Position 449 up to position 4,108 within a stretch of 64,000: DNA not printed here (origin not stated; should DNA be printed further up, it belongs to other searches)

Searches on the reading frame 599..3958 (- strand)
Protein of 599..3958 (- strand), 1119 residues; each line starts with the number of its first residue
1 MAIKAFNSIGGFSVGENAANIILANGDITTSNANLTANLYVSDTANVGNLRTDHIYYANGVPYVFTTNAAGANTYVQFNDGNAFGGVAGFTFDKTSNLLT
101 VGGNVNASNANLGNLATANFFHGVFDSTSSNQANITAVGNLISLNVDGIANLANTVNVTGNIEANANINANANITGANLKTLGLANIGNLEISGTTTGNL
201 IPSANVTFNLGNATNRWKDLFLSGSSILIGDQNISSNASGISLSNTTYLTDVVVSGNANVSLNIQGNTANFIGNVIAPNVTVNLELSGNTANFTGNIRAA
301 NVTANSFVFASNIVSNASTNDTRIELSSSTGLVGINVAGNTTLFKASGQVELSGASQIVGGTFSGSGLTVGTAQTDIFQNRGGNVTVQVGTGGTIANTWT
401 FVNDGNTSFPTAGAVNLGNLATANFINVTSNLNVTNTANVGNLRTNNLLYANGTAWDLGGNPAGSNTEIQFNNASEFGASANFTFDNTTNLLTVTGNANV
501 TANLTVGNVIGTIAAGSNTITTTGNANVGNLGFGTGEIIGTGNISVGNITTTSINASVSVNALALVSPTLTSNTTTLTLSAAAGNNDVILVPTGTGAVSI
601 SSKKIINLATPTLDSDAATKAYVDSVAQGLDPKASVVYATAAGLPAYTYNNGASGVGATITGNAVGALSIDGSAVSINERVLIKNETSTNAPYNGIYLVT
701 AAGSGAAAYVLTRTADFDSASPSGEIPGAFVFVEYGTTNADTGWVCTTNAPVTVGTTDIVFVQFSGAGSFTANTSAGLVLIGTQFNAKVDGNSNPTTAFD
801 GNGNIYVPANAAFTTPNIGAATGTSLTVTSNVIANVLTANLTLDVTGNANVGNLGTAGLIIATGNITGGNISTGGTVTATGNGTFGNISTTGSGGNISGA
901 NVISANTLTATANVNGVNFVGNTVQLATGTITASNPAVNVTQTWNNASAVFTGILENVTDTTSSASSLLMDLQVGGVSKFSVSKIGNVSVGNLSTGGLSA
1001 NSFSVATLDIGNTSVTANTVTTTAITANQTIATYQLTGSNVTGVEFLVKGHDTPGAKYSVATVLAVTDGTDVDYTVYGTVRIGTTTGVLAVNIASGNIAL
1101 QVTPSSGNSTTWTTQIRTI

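Call 108: search_protein_families(library=phrogs, proteins=[window:599-3958:-], max_evalue=0.001)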
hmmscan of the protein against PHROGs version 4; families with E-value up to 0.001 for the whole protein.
window:599-3958:- (1119 aa): 2 families
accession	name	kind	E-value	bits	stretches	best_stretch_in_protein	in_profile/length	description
phrog_30390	-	unknown function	1.9e-18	67.3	1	664-875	543-741/766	-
phrog_27782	-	unknown function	6.4e-16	59.1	1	544-803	80-305/644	-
